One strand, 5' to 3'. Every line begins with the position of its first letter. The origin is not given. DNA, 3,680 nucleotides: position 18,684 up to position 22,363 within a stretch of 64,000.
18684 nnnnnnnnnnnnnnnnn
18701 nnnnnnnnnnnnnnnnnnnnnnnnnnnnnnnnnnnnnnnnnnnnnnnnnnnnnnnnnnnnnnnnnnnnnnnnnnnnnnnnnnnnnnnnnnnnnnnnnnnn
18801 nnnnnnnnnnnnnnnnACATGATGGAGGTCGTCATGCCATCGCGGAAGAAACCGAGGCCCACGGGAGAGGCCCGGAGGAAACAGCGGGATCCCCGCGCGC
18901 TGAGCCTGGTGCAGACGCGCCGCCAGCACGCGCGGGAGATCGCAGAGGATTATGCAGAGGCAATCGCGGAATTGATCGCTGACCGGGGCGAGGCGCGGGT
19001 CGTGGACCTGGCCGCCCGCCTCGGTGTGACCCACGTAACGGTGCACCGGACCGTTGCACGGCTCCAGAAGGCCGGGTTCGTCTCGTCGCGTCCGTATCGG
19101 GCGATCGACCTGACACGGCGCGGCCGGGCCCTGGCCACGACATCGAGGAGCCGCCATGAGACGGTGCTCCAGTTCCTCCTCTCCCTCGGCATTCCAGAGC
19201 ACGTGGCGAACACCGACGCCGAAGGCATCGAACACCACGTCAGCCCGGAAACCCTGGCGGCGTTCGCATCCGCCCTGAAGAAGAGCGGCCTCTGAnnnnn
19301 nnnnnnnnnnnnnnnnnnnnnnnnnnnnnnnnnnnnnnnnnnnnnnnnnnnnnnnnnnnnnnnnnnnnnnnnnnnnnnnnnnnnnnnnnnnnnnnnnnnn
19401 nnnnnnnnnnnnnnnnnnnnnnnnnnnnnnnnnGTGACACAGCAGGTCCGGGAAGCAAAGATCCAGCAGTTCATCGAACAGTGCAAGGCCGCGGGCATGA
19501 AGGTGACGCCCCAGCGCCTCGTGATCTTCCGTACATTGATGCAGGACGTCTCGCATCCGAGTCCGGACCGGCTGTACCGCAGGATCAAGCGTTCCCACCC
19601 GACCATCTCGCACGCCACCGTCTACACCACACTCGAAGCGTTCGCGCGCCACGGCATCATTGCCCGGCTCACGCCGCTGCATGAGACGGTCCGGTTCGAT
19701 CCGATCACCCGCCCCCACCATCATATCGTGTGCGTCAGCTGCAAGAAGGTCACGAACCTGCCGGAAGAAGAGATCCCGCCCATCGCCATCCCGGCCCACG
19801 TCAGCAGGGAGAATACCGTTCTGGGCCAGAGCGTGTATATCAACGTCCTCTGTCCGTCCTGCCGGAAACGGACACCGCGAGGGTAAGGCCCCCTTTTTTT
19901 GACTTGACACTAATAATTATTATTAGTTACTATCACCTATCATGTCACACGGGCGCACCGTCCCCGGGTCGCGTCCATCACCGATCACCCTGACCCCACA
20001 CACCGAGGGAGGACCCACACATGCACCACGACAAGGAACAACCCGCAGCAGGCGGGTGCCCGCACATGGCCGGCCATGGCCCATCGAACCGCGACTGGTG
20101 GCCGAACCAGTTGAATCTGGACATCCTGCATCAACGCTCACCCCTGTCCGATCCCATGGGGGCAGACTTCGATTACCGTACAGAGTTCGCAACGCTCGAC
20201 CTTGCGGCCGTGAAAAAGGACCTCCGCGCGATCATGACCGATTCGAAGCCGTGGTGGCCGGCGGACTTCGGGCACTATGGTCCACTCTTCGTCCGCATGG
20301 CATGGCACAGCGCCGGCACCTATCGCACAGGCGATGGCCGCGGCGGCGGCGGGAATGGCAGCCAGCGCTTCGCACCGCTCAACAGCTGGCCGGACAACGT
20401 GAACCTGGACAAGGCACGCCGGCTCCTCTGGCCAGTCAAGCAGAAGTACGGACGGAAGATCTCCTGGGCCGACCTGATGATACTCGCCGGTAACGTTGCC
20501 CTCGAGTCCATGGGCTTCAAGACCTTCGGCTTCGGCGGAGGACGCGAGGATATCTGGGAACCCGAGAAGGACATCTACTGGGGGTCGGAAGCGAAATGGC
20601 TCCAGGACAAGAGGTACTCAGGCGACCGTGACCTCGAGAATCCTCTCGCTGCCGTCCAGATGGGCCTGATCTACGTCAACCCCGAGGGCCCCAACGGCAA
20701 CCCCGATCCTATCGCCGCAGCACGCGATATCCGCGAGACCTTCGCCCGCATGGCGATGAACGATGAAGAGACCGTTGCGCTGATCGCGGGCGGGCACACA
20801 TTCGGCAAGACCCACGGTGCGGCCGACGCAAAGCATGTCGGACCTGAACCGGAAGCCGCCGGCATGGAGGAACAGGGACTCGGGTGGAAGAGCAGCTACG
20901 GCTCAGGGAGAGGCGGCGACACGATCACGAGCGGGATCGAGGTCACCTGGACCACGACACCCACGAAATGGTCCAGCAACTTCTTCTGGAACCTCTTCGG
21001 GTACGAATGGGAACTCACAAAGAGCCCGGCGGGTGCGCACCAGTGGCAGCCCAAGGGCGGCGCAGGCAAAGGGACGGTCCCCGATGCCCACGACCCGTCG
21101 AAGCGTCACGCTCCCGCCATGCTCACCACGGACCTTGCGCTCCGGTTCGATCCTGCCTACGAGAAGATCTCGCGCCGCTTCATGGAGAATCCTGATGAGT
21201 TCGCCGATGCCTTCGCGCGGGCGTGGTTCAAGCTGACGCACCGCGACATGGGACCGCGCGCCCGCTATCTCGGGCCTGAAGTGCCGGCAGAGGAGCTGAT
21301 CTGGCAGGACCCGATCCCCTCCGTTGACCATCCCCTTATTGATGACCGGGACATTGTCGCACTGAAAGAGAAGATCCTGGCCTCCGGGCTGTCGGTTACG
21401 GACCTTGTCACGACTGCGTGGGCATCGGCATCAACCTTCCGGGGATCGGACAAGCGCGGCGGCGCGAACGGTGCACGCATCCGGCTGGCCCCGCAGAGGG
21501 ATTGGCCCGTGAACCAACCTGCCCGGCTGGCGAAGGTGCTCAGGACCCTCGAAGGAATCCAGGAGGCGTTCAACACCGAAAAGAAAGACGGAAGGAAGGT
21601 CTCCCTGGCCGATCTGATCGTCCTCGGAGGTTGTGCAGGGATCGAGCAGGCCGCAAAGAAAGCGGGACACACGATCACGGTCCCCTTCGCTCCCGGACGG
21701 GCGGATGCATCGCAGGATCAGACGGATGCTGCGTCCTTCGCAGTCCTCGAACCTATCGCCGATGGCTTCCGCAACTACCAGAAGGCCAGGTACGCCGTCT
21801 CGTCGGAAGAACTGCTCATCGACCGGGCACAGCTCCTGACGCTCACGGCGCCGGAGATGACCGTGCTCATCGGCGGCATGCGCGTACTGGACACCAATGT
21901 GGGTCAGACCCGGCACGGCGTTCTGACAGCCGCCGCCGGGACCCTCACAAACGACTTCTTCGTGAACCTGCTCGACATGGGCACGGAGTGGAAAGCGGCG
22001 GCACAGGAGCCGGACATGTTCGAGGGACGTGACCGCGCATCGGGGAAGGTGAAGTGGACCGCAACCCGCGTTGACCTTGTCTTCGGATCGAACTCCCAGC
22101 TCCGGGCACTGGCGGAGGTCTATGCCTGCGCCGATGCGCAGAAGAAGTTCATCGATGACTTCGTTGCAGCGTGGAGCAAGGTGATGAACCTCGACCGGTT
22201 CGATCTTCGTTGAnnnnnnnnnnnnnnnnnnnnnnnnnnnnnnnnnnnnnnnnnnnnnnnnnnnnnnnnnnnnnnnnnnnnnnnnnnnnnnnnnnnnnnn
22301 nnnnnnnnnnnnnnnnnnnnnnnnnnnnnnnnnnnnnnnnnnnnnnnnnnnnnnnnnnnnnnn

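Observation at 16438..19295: TonB-dependent receptor controlled by a MntR box: candidate outer-membrane manganese importer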

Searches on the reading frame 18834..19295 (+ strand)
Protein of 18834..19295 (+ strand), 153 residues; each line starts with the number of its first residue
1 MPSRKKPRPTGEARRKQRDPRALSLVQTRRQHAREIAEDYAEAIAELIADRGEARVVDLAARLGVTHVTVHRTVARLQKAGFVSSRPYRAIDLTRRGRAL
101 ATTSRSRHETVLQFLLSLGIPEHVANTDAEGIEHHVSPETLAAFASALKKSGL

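Call 9: search_protein_families(library=pfam, proteins=[window:18834-19295:+])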
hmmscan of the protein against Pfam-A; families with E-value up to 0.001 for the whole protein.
window:18834-19295:+ (153 aa): 12 families
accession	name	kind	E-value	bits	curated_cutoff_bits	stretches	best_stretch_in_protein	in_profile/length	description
PF02742.21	Fe_dep_repr_C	-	2.8e-10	40.5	27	1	94-149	1-57/70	Iron dependent repressor, metal binding and dimerisation domain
PF01325.25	Fe_dep_repress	-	5.3e-09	36.6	26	1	37-90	6-59/60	Iron dependent repressor, N-terminal DNA binding domain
PF12802.13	MarR_2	-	9e-08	32.6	27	1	47-85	13-52/61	MarR family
PF13545.12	HTH_Crp_2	-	2.4e-07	31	27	1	58-95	27-63/70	Crp-like helix-turn-helix domain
PF01047.28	MarR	-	7.5e-06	26.2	24.6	1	47-86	11-50/59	MarR family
PF25213.1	HVO_A0261_N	-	1.2e-05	25.6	35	1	52-110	23-80/86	HVO_A0261 N-terminal domain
PF09339.16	HTH_IclR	-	3.8e-05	23.8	22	1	46-86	10-51/52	IclR helix-turn-helix domain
PF08220.18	HTH_DeoR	-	7.6e-05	22.8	21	1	42-82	3-43/57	DeoR-like helix-turn-helix domain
PF08279.18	HTH_11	-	8e-05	22.9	25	1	46-86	8-49/55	HTH domain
PF13404.12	HTH_AsnC-type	-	0.00024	21.3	27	1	44-78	9-42/42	AsnC-type helix-turn-helix domain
PF01978.25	TrmB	-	0.00034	20.8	25.6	0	50-87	19-56/68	Sugar-specific transcriptional regulator TrmB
PF02082.26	Rrf2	-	0.0008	20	30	0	50-86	18-56/132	Iron-dependent Transcriptional regulator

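Call 10: search_protein_families(library=ncbifam, proteins=[window:18834-19295:+])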
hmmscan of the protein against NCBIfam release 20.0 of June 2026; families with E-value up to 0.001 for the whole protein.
window:18834-19295:+ (153 aa): 8 families
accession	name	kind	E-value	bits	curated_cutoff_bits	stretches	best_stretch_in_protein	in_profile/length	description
NF008273.0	PRK11050.1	equivalog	2.1e-52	176.9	153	1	17-151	18-152/156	manganese-binding transcriptional regulator MntR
NF003025.0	PRK03902.1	equivalog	4.3e-24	85.1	138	1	37-145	6-114/142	transcriptional regulator MntR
NF047407.1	TransRegMntRTherm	equivalog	4.6e-07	29.7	350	1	35-141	8-121/227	manganese-dependent transcriptional regulator MntR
NF053665.1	TransRegDtxRActin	equivalog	5.8e-06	25.9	290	1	57-137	28-109/233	iron-dependent transcriptional repressor DtxR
NF033788.1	HTH_metalloreg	subfamily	2.2e-05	24.2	55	1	43-86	15-58/77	metalloregulator ArsR/SmtB family transcription factor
NF040890.1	trans_reg_YgbI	equivalog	3.8e-05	23.3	400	1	42-83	8-49/253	DNA-binding transcriptional repressor YgbI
TIGR01884.1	cas_HTH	subfamily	4.7e-05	22.9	60.2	1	44-86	148-189/202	CRISPR-associated CARF protein Csa3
NF041413.1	ArsR_Rv2640c_fam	equivalog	0.00021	21.7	155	1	48-86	53-91/118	Rv2640c family ArsR-like transcriptional regulator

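Call 24: search_solved_structures(query=window:18834-19295:+, show_alignments=3)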
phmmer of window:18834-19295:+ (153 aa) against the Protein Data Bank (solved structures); distinct sequences matched with E-value up to 0.001: 29.
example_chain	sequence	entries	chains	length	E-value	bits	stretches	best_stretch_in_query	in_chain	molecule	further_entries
2h09_A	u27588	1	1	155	6.9e-32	113.9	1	25-152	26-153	Transcriptional regulator mntR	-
1on1_A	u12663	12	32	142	1.6e-15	60.9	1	37-141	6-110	Transcriptional regulator mntR | HTH-type transcriptional regulator MntR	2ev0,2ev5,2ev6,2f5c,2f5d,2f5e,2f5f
3r60_A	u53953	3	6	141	1.6e-15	60.9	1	37-141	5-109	Transcriptional regulator mntR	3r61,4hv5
4hx4_A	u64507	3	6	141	5.9e-15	59.1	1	37-141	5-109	TRANSCRIPTIONAL REGULATOR MNTR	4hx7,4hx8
1on2_A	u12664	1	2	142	2.3e-14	57.2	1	38-141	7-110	Transcriptional regulator mntR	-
4hv6_A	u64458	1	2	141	4.2e-14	56.3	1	37-141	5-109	Transcriptional regulator MntR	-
6kta_A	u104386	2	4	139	1.1e-13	55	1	37-141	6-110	HTH-type transcriptional regulator MntR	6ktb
8pvt_A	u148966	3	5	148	1.7e-08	38.1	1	36-145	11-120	Iron dependent repressor, putative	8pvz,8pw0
5zr4_A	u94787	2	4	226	5.6e-07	33.2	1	36-144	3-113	Metal-dependent transcriptional regulator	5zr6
1f5t_A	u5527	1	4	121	4.5e-06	30.3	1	38-143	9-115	DIPHTHERIA TOXIN REPRESSOR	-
1b1b_A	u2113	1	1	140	1.1e-05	29.1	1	56-139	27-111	PROTEIN (IRON DEPENDENT REGULATOR)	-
2qqb_A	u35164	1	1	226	1.1e-05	29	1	38-149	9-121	Diphtheria toxin repressor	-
1ddn_A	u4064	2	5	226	1.3e-05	28.8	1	38-149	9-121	DIPHTHERIA TOX REPRESSOR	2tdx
2isy_A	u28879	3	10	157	1.4e-05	28.7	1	56-139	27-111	Iron-dependent repressor ideR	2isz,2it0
2qq9_A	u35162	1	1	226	1.7e-05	28.4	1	40-149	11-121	Diphtheria toxin repressor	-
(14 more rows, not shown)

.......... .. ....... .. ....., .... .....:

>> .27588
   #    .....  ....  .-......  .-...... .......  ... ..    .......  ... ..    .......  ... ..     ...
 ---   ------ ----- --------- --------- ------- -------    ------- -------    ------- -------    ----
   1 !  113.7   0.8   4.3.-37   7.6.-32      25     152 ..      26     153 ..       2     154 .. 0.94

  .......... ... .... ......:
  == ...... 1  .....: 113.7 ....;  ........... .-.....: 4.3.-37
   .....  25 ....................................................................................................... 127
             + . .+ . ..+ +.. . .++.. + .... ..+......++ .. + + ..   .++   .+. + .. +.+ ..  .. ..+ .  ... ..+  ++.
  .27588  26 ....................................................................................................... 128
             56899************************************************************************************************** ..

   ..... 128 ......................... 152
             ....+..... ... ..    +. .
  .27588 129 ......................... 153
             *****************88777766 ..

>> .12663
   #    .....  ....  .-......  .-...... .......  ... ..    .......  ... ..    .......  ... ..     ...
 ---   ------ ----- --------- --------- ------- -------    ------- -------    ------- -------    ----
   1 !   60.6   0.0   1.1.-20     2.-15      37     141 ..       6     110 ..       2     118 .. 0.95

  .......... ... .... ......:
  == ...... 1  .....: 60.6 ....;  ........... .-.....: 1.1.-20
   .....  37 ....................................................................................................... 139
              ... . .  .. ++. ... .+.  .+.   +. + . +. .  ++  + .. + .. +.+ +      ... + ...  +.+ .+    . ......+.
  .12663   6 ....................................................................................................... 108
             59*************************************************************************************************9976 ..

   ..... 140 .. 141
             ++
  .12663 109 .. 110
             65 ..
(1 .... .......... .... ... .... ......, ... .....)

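Call 87: find_homologous_proteins(query=window:18834-19295:+, max_evalue=1e-10)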
Query window:18834-19295:+ (153 aa): 6168 proteins with E <= 1e-10 among 7739 candidates; the best 120 are listed.
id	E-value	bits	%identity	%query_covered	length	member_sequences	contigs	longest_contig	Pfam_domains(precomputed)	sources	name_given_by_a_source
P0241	1.6e-89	315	100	100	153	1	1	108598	PF01047.29,PF12802.14,PF02742.22,PF13545.13,PF01325.26,PF25213.2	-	-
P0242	3.1e-76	272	89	97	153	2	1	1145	PF01047.29,PF08279.19,PF12802.14,PF08220.19,PF02742.22,PF13545.13,PF01325.26,PF25213.2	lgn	-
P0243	3.3e-75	269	87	99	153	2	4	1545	PF01047.29,PF12802.14,PF02742.22,PF13545.13,PF01325.26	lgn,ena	-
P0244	6.9e-71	255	85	97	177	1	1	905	PF08279.19,PF12802.14,PF08220.19,PF02742.22,PF13545.13,PF01325.26,PF25213.2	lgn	-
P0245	9.1e-68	245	78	99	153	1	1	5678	PF12802.14,PF02742.22,PF01325.26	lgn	-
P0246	2.6e-62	227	60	77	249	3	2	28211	PF08279.19,PF13384.13,PF01978.26,PF01022.27,PF09339.17,PF13404.13,PF12802.14,PF24034.2,PF01325.26,PF25213.2,PF00325.27,PF13613.13,PF01047.29,PF12840.14,PF13412.13,PF02082.27,PF13463.13,PF22798.3,PF00392.28,PF08220.19,PF02742.22,PF13545.13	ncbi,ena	-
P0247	6.2e-59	216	78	87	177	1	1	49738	PF01047.29,PF12802.14,PF02742.22,PF13545.13,PF01325.26,PF25213.2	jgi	jgi:DtxR family transcriptional regulator, manganese transport regulator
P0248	9.8e-59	215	71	99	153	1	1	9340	PF01047.29,PF08279.19,PF01978.26,PF12802.14,PF02742.22,PF13545.13,PF01325.26,PF25213.2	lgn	-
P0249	1.2e-58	215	72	97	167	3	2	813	PF01047.29,PF08279.19,PF12802.14,PF02742.22,PF13545.13,PF01325.26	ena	-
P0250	8.6e-55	203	69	97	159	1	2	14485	PF01047.29,PF12802.14,PF02742.22,PF13545.13,PF01325.26,PF25213.2,PF00325.27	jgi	-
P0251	1.4e-54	202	67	98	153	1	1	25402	PF02742.22,PF13545.13,PF01325.26,PF25213.2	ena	-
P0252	1.7e-54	202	68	97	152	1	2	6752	PF12802.14,PF02742.22,PF13545.13,PF01325.26,PF00325.27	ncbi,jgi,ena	-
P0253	5.2e-54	200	69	97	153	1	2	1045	PF12802.14,PF02742.22,PF01325.26,PF00325.27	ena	-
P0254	6.6e-54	200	76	85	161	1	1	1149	PF12802.14,PF02742.22,PF13545.13,PF01325.26,PF25213.2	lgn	-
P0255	7.3e-54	200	66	97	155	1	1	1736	PF01047.29,PF01978.26,PF12802.14,PF02742.22,PF13545.13,PF01325.26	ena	-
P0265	2.2e-53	198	67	99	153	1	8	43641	PF01047.29,PF12802.14,PF02742.22,PF13545.13,PF01325.26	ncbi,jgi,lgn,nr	ncbi:Transcriptional regulator MntR [Verrucomicrobia bacterium]|nr:Transcriptional regulator MntR [V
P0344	1.2e-51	193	66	98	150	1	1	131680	PF02742.22,PF13545.13,PF01325.26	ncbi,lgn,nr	ncbi:MAG: mntR [Pedosphaera sp.]|nr:mntR [Pedosphaera sp.]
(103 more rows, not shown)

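Call 88: find_encoding_contigs(protein=P0265, flank=7000, max_places=2)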
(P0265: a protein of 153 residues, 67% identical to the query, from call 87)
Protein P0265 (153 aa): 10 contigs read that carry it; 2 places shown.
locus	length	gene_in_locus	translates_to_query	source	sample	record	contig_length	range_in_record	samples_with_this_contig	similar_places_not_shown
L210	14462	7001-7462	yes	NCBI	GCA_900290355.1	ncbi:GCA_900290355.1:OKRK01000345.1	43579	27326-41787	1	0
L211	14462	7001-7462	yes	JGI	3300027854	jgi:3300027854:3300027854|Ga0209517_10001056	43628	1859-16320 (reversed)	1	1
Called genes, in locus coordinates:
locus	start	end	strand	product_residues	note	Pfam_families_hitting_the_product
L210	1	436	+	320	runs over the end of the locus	-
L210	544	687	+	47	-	-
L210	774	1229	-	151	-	PF01475:FUR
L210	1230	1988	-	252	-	PF02535:Zip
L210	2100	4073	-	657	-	PF00122:E1-E2_ATPase, PF00702:Hydrolase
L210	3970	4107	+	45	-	-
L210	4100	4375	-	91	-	PF02583:Trns_repr_metal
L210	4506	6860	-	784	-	PF07715:Plug (faint), PF00593:TonB_dep_Rec_b-barrel, PF25183:OMP_b-brl_4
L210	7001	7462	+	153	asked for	PF01325:Fe_dep_repress, PF12802:MarR_2 (weak), PF01047:MarR (faint), PF13545:HTH_Crp_2 (weak), PF02742:Fe_dep_repr_C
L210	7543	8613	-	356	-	PF13557:Phenol_MetA_deg (faint)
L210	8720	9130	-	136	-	-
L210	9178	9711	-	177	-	-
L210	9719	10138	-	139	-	PF02472:ExbD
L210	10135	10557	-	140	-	PF02472:ExbD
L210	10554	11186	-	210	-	PF01618:MotA_ExbB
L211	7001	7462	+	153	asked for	PF01325:Fe_dep_repress, PF12802:MarR_2 (weak), PF01047:MarR (faint), PF13545:HTH_Crp_2 (weak), PF02742:Fe_dep_repr_C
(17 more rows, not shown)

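Call 89: find_encoding_contigs(protein=P0344, flank=7000, max_places=1)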
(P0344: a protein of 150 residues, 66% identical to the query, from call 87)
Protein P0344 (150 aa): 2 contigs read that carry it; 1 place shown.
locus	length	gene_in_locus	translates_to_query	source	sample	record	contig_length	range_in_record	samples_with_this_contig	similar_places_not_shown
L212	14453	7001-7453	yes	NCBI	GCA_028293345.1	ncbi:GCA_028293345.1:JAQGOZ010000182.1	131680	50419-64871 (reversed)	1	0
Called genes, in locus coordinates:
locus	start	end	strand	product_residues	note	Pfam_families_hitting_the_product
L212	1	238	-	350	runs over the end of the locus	PF01145:Band_7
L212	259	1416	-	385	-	PF01145:Band_7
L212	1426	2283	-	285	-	-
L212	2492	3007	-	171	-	PF01243:PNPOx_N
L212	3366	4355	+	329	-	PF03403:PAF-AH_p_II (faint), PF12740:PETase (faint)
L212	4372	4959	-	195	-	PF06736:TMEM175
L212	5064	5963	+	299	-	PF00126:HTH_1, PF03466:LysR_substrate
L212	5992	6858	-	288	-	PF13557:Phenol_MetA_deg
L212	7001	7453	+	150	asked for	PF13545:HTH_Crp_2 (faint), PF01325:Fe_dep_repress, PF02742:Fe_dep_repr_C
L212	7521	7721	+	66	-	PF04525:LOR (weak)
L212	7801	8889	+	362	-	PF00724:Oxidored_FMN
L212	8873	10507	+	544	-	PF12708:Pect-lyase_RHGA_epim, PF00295:Glyco_hydro_28, PF13229:Beta_helix, PF05048:NosD (faint), PF13229:Beta_helix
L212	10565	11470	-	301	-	-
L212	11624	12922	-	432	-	PF23981:DUF7305, PF20597:pAdhesive_15 (weak)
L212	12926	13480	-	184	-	PF07963:N_methyl (faint)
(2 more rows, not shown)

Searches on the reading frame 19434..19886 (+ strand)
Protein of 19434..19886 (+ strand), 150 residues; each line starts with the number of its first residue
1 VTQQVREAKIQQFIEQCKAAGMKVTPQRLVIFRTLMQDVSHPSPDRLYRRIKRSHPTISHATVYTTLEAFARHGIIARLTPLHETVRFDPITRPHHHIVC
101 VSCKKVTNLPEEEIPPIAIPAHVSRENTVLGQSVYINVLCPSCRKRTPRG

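Call 9: search_protein_families(library=pfam, proteins=[window:19434-19886:+])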
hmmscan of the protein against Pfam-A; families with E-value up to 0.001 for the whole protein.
window:19434-19886:+ (150 aa): 1 family
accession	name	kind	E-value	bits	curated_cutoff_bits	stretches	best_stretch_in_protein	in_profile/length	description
PF01475.25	FUR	-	5.9e-23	81.7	23.1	1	20-115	2-99/121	Ferric uptake regulator family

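Call 10: search_protein_families(library=ncbifam, proteins=[window:19434-19886:+])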
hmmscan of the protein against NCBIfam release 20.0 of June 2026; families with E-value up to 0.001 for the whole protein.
window:19434-19886:+ (150 aa): 9 families
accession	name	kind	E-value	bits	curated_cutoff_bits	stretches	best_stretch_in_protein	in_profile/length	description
NF052545.1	TransRegPerRClab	equivalog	1.2e-28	99.8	180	1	13-146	4-137/138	transcriptional regulator PerR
NF047406.1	TransRegPerRTherm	equivalog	3.4e-18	66.1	200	1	23-146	5-128/130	manganese-dependent transcriptional regulator PerR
NF051892.1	TransRegFurBacil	equivalog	1e-16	61.3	220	1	7-146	2-146/149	ferric iron uptake transcriptional regulator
NF051891.1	TransRegFurHelico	equivalog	5.1e-13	49.1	200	1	9-145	10-147/148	ferric iron uptake transcriptional regulator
NF045678.1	TransRegIrrA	equivalog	6.3e-13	48.8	150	1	7-120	3-117/138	iron response transcriptional regulator IrrA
NF006999.0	PRK09462.1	equivalog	1e-12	47.9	146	1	16-115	7-108/148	ferric iron uptake transcriptional regulator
NF045677.1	FeRespRegIrr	equivalog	5.2e-11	42.7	170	1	17-121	4-109/127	Fur family transcriptional regulator Irr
NF047462.1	FUR_perox_PerRA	exception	1.1e-09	38.9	200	1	18-103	13-98/142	peroxide-responsive transcriptional repressor PerRA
NF008646.0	PRK11639.1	equivalog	6e-07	29.3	167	1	7-143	7-146/171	zinc uptake transcriptional repressor Zur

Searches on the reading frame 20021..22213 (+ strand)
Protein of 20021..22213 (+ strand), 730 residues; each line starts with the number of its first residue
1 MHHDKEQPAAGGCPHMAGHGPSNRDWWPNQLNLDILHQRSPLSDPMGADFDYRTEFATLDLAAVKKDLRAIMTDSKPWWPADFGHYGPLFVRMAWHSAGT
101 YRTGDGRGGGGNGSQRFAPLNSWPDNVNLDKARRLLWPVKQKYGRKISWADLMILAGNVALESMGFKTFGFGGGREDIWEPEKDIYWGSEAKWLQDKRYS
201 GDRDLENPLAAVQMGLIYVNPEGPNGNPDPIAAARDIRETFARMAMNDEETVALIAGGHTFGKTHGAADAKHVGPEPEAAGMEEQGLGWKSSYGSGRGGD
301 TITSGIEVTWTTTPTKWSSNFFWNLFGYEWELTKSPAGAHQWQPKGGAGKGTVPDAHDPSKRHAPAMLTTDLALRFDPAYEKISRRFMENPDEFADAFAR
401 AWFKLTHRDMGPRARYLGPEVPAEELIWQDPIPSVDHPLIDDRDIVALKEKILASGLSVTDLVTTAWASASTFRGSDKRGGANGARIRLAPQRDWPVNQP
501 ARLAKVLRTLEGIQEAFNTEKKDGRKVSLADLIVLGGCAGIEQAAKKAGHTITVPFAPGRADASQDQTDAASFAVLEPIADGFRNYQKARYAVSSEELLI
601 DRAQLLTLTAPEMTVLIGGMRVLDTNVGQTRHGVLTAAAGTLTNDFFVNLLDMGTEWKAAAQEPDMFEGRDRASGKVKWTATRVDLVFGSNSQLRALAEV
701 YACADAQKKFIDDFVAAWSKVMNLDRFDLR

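Call 9: search_protein_families(library=pfam, proteins=[window:20021-22213:+])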
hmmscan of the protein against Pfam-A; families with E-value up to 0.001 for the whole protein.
window:20021-22213:+ (730 aa): 1 family
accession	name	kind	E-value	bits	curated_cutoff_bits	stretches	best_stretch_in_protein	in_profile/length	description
PF00141.28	peroxidase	-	1.3e-72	244.9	27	2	83-390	12-237/237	Peroxidase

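Call 10: search_protein_families(library=ncbifam, proteins=[window:20021-22213:+])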
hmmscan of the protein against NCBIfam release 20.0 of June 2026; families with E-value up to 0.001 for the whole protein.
window:20021-22213:+ (730 aa): 2 families
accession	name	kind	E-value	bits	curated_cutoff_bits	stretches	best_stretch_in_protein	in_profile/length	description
NF011635.0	PRK15061.1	subfamily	0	1343.5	981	1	12-729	6-724/725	catalase/peroxidase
TIGR00198.1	cat_per_HPI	equivalog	0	1222.6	770.25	1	11-729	4-713/716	catalase/peroxidase HPI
